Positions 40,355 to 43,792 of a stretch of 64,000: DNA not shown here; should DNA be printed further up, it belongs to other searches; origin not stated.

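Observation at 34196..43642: ttrBCA-ordered respiratory molybdoenzyme with its own sensor system in a PVC-like genome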

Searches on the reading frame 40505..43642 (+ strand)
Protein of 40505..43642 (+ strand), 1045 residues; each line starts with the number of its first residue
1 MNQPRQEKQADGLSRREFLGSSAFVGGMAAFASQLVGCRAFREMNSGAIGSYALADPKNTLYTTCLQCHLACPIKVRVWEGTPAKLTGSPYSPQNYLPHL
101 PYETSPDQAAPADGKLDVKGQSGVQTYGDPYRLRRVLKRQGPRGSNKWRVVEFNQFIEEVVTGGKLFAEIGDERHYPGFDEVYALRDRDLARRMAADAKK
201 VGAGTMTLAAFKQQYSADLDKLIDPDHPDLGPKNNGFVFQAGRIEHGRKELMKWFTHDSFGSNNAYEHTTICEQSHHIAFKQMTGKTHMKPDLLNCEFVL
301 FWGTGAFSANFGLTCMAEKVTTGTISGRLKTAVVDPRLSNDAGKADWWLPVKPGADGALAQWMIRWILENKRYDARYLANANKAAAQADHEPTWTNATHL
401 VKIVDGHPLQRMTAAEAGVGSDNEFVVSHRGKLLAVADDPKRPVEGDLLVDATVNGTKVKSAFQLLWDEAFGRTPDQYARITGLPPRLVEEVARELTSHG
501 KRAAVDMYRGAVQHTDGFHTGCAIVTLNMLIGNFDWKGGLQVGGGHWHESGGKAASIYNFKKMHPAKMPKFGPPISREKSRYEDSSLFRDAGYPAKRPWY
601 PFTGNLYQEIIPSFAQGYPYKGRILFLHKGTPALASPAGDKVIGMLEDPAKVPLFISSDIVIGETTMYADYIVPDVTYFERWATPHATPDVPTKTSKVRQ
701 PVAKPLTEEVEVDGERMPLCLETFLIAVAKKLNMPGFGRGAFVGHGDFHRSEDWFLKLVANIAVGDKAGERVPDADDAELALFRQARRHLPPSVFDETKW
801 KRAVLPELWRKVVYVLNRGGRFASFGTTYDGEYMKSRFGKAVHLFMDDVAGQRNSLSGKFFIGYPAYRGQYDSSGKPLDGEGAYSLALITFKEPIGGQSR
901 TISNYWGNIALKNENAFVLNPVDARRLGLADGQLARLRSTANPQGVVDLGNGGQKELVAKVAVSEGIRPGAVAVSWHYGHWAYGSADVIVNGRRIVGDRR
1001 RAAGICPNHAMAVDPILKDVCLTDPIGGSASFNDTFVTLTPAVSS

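Call 4: search_protein_families(library=ncbifam, proteins=[window:40505-43642:+], max_evalue=0.00001)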
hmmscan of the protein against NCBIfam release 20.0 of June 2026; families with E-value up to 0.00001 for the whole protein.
window:40505-43642:+ (1045 aa): 13 families
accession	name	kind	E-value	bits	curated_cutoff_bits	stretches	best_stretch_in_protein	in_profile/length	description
NF011567.1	PRK14991.1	equivalog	8.4e-140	467.4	1750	2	218-1016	204-995/1022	tetrathionate reductase subunit TtrA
NF012032.0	PRK15488.1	equivalog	1.8e-47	161.9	694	3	257-380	159-279/759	thiosulfate reductase PhsA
NF041714.1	arsenate_red_ArrA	equivalog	7.8e-29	100.4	1600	2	241-363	157-277/848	arsenate respiratory reductase molybdopterin-containing subunit ArrA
TIGR02166.1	dmsA_ynfE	subfamily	1.4e-24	86.2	777.7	1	264-379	179-296/794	DMSO/selenate family reductase complex A subunit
TIGR01591.1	Fdh-alpha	equivalog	1.3e-18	66.5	666.25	1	249-379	106-235/672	formate dehydrogenase subunit alpha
NF041783.2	mnquin_red_QrcB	equivalog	2.3e-18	65.7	440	0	259-371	166-281/695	menaquinone reductase molybdopterin-binding-like subunit QrcB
TIGR03479.1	DMSO_red_II_alp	subfamily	1.6e-16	59.6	984.75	1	289-683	218-606/913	molybdopterin-dependent oxidoreductase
NF041885.1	selenate_YnfE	exception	2.4e-12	45.5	1675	0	326-378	249-302/805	selenate/tellurate reductase subunit YnfE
NF041884.1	selenate_YnfF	exception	7.1e-12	44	1650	0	468-539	326-396/798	selenate/tellurate reductase subunit YnfF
NF011566.1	PRK14990.1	exception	1.9e-10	39.4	1600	0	469-539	347-416/814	dimethylsulfoxide reductase subunit A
TIGR01553.1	formate-DH-alph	equivalog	1.7e-09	36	814.2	0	330-384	252-306/1009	formate dehydrogenase-N subunit alpha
NF047855.1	AssmNtatRedNasC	equivalog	2e-08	33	1100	0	333-399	214-280/708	assimilatory nitrate reductase catalytic subunit NasC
NF041513.1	formate_DH_Act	exception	3e-08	31.9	1400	1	285-545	202-474/1067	formate dehydrogenase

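Call 5: search_protein_families(library=pfam, proteins=[window:40505-43642:+], max_evalue=0.001)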
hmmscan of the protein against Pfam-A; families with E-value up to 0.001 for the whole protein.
window:40505-43642:+ (1045 aa): 2 families
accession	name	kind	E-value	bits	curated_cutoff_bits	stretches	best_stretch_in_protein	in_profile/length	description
PF00384.28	Molybdopterin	-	1.1e-10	41.5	24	1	281-701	103-336/353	Molybdopterin oxidoreductase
PF01568.27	Molydop_binding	-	1.3e-06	28.9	26.8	1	886-984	1-83/110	Molydopterin dinucleotide binding domain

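Call 6: search_solved_structures(query=window:40505-43642:+, max_evalue=0.001, show_alignments=2)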
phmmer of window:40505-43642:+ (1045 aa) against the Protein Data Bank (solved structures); distinct sequences matched with E-value up to 0.001: 20.
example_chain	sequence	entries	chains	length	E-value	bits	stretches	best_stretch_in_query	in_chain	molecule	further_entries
6cz7_A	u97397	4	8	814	1.4e-26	95.9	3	237-361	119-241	ArrA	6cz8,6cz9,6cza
2vpw_A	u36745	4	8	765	6e-20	73.9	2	472-695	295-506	THIOSULFATE REDUCTASE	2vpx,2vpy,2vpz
4ydd_A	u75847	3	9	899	2.9e-09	38.5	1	285-379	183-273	DMSO reductase family type II enzyme, molybdopterin subunit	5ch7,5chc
5e7o_A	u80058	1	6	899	3e-09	38.5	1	285-379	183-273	DMSO reductase family type II enzyme, molybdopterin subunit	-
7bkb_D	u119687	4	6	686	1.8e-06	29.3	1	230-380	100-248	Formate dehydrogenase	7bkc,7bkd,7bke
9vap_A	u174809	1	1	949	6.3e-06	27.5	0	244-377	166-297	Formate dehydrogenase molybdopterin-binding subunit FdhA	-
1kqf_A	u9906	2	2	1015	9.1e-05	23.6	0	330-384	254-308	FORMATE DEHYDROGENASE, NITRATE-INDUCIBLE, MAJOR SUBUNIT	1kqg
9wxb_B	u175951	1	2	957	0.00026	22.1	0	250-391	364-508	Formate dehydrogenase alpha subunit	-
6tg9_A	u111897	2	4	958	0.00035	21.7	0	474-538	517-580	Formate dehydrogenase subunit alpha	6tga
9qm0_A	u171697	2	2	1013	0.00039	21.6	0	290-383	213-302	Formate dehydrogenase, alpha subunit, selenocysteine-containing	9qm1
8rcg_A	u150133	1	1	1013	0.00047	21.3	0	292-383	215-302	Formate dehydrogenase, alpha subunit, selenocysteine-containing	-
8cm7_A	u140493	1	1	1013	0.00047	21.3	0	292-383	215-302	Formate dehydrogenase, alpha subunit, selenocysteine-containing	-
9rjz_A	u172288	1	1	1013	0.00052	21.2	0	292-383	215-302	Formate dehydrogenase, alpha subunit, selenocysteine-containing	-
6sdr_A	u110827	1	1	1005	0.00054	21.1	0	292-383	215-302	Formate dehydrogenase, alpha subunit, selenocysteine-containing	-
8cm4_A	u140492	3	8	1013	0.00055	21.1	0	292-383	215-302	Formate dehydrogenase, alpha subunit, selenocysteine-containing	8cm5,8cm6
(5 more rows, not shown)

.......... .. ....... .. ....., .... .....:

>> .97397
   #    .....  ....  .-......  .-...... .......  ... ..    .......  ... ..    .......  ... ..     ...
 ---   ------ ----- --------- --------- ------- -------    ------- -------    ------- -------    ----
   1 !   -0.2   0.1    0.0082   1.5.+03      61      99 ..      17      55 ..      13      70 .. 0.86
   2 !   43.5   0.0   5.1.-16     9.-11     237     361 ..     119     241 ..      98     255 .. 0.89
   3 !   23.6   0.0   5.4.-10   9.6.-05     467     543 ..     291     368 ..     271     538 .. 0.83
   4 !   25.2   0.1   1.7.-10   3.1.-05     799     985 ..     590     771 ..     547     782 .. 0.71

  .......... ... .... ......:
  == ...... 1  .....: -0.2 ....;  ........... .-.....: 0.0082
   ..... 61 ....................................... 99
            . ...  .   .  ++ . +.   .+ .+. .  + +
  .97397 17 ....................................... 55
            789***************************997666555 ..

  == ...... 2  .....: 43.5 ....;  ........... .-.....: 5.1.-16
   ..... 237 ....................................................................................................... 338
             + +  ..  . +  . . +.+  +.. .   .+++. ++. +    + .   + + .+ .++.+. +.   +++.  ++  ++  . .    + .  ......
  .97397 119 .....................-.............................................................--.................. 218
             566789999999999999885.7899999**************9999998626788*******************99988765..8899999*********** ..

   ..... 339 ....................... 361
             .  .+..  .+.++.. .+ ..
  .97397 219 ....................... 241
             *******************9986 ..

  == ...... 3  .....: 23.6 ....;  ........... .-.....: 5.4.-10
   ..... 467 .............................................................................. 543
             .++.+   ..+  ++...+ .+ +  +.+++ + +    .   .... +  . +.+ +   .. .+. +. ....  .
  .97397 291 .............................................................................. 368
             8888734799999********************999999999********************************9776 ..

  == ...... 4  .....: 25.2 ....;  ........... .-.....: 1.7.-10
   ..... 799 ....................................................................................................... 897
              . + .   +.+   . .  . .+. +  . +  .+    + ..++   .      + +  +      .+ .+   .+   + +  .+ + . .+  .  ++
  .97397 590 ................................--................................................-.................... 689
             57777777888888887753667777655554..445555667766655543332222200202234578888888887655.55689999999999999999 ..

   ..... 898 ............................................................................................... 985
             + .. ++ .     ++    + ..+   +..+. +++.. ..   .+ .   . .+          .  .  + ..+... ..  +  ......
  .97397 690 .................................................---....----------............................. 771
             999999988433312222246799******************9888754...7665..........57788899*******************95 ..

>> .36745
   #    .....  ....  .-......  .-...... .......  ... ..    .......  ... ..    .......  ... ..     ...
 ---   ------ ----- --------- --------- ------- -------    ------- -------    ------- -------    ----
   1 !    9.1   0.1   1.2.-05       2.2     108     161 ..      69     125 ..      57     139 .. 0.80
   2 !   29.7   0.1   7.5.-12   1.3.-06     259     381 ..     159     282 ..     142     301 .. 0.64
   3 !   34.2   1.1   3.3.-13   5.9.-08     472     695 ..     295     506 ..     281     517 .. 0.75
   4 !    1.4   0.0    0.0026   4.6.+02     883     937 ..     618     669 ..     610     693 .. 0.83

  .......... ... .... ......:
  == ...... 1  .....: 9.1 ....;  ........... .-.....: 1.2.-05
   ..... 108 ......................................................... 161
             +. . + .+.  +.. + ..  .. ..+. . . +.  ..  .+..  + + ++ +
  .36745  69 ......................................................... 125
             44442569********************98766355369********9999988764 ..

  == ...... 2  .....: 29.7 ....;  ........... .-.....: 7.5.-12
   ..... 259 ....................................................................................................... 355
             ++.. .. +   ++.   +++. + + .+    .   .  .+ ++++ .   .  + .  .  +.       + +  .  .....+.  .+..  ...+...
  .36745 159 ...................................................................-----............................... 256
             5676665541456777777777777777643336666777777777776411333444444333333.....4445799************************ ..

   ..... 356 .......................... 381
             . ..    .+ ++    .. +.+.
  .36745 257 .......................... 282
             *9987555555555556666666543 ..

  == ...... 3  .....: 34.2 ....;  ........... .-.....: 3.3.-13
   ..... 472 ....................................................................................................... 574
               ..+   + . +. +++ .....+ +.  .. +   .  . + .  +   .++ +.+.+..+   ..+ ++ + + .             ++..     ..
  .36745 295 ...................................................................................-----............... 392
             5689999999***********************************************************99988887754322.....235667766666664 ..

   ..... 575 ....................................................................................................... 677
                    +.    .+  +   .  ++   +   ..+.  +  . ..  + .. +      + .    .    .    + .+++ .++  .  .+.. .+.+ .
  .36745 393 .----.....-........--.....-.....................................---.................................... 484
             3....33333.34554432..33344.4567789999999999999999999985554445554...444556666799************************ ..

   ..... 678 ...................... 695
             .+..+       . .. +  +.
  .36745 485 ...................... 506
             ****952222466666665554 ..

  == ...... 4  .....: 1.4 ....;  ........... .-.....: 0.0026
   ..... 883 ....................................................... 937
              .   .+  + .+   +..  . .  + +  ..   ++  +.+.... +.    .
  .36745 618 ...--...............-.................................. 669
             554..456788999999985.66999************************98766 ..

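Call 7: find_homologous_proteins(query=window:40505-43642:+, max_evalue=1e-10)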
Query window:40505-43642:+ (1045 aa): 2182 proteins with E <= 1e-10 among 8000 candidates; the best 120 are listed.
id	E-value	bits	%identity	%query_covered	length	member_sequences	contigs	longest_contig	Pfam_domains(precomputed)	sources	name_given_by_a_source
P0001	0.0e+0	2466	100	100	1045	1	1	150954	PF00384.28,PF01568.28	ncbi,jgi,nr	ncbi:MAG: molybdopterin-dependent oxidoreductase [Kiritimatiellaeota bacterium]|nr:molybdopterin-dep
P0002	0.0e+0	1710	69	99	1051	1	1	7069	PF00384.28,PF01568.28,PF04879.22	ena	-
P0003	0.0e+0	1684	67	99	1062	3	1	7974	PF00384.28,PF01568.28,PF04879.22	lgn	-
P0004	0.0e+0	1671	68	99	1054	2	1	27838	PF00384.28,PF01568.28,PF04879.22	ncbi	-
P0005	0.0e+0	1671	68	100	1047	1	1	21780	PF00384.28,PF01568.28,PF04879.22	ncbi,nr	ncbi:MAG: molybdopterin oxidoreductase [Planctomycetota bacterium]|nr:MAG: molybdopterin oxidoreduct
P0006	0.0e+0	1641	68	99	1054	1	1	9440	PF00384.28,PF01568.28,PF04879.22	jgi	-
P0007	0.0e+0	1640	68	98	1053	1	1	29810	PF00384.28,PF01568.28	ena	-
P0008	0.0e+0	1635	68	98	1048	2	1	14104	PF00384.28,PF01568.28,PF04879.22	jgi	-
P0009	0.0e+0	1628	67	99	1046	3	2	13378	PF00384.28,PF01568.28,PF04879.22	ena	-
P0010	0.0e+0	1623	66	99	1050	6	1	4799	PF00384.28,PF01568.28,PF04879.22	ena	-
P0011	0.0e+0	1620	67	98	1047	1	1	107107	PF00384.28,PF01568.28,PF04879.22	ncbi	-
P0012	0.0e+0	1617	67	98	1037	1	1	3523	PF16947.11,PF00384.28,PF01568.28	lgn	-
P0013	0.0e+0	1614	66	99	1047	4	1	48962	PF00384.28,PF01568.28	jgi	jgi:anaerobic selenocysteine-containing dehydrogenase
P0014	0.0e+0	1613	67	99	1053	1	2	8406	PF00384.28,PF01568.28,PF04879.22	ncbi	ncbi:MAG: molybdopterin-dependent oxidoreductase [Phycisphaeraceae bacterium]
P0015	0.0e+0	1612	66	99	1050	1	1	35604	PF00384.28,PF01568.28,PF04879.22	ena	-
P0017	0.0e+0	1609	67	99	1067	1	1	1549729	PF16947.11,PF00384.28,PF01568.28,PF04879.22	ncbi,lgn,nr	ncbi:Tetrathionate reductase subunit A [bacterium HR33]|nr:Tetrathionate reductase subunit A [bacter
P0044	0.0e+0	1558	64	99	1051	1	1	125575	PF00384.28,PF01568.28,PF04879.22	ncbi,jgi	ncbi:MAG: molybdopterin-dependent oxidoreductase [Planctomycetota bacterium]|jgi:anaerobic selenocys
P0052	0.0e+0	1543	65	98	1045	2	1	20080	PF00384.28,PF01568.28,PF04879.22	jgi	-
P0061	0.0e+0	1538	63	99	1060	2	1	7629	PF00384.28,PF01568.28,PF04879.22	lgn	-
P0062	0.0e+0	1537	65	99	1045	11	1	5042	PF16947.11,PF00384.28,PF01568.28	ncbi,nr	ncbi:molybdopterin-dependent oxidoreductase [Candidatus Poribacteria bacterium]|nr:molybdopterin-dep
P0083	0.0e+0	1493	63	99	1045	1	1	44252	PF00384.28,PF01568.28,PF04879.22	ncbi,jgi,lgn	-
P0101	0.0e+0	1452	62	99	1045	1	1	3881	PF00384.28,PF01568.28,PF04879.22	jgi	-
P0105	0.0e+0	1447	60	99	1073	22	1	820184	PF16947.11,PF00384.28,PF01568.28,PF04879.22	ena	-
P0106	0.0e+0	1445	61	99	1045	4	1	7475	PF00384.28,PF01568.28,PF04879.22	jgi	-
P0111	0.0e+0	1426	61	99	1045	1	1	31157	PF00384.28,PF01568.28,PF04879.22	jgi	-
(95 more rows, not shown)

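Call 9: search_dna_similar(query=window:40505-43642:+, collection=plasmids, mode=protein, max_rows=40, max_evalue=1e-10)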
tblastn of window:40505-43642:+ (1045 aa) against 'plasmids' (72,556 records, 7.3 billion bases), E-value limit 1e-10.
Records with a match: 100; places in all: 101; records where one place covers at least 80% of the query: 67.
Best place of each record, by identity: <60% 100.
By first word of the organism name: Escherichia 34; Azospirillum 11; Citrobacter 8; Klebsiella 6; Halomicrobium 4; Phaeobacter 4; Enterobacter 3; Tritonibacter 3; Halobellus 2; Halorubrum 2; and 18 more.
By predicted mobility (MOB-suite, as given by PLSDB): non-mobilizable 51; conjugative 31; mobilizable 18.
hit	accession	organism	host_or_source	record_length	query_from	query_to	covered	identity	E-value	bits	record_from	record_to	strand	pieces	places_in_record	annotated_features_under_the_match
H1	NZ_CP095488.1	Halorientalis marina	cell culture,salt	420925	13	1039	98%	34.5%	2e-152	509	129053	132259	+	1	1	molybdopterin-dependent oxidoreductase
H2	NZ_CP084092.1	Halomicrobium urmianum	cell culture,salt lake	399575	13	1039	98%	34.4%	1e-154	516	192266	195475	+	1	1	molybdopterin-dependent oxidoreductase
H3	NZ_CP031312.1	Halobellus limi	Cell culture,Taibei marine solar ...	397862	12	1039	98%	34.3%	3e-156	521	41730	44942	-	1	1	molybdopterin-dependent oxidoreductase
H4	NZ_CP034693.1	Halorubrum sp. BOL3-1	-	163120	13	1039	98%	34.1%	3e-154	515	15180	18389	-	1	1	molybdopterin-dependent oxidoreductase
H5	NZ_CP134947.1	Halobellus sp. DFY28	cell culture,sediment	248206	12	1039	96%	35.0%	2e-141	553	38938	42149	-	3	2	molybdopterin-dependent oxidoreductase | molybdopterin dinucleotide binding domain-containing protein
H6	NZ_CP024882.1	Citrobacter freundii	-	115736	62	1042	94%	35.1%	3e-161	535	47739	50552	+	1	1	molybdopterin-dependent oxidoreductase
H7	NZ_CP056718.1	Citrobacter sp. RHBSTW-00599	culture,Freshwater sample from upstream ...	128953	62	1042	94%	35.1%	3e-161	535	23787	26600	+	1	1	molybdopterin-dependent oxidoreductase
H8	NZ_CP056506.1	Citrobacter freundii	culture,Wastewater influent sample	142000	62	1042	94%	35.1%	3e-161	535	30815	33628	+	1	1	molybdopterin-dependent oxidoreductase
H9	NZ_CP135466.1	Citrobacter freundii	Homo sapiens,bacterial culture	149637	62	1042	94%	35.1%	3e-161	535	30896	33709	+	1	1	molybdopterin-dependent oxidoreductase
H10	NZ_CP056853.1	Citrobacter freundii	culture,Freshwater sample from ...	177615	62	1042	94%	35.1%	3e-161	535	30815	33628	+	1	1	molybdopterin-dependent oxidoreductase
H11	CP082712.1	Salmonella enterica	ground turkey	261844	62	1042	94%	35.1%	3e-161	535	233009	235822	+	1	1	molybdopterin-dependent oxidoreductase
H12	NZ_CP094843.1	Enterobacter ludwigii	cell culture,tailing mud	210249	62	1042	94%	35.0%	1e-160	534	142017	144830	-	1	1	molybdopterin-dependent oxidoreductase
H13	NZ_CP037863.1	Citrobacter arsenatis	cell culture,sediment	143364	62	1042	94%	35.0%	2e-160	533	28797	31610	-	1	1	molybdopterin-dependent oxidoreductase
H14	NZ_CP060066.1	Escherichia coli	Homo sapiens,isolate,feces from healthy ...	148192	62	1042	94%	35.0%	2e-160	533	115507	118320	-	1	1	molybdopterin-dependent oxidoreductase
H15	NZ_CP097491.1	Pseudomonas sp. BYT-5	wastewater treatment tank,soil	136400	2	1030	98%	31.8%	3e-110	385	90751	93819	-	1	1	tetrathionate reductase subunit A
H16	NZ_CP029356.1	Azospirillum thermophilum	cell culture,hot spring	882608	63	1030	93%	33.5%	2e-122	421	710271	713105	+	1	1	molybdopterin-dependent oxidoreductase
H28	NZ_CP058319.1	Citrobacter freundii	Homo sapiens,single cell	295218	56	1015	92%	31.0%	7e-107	375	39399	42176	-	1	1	ttrA: tetrathionate reductase subunit TtrA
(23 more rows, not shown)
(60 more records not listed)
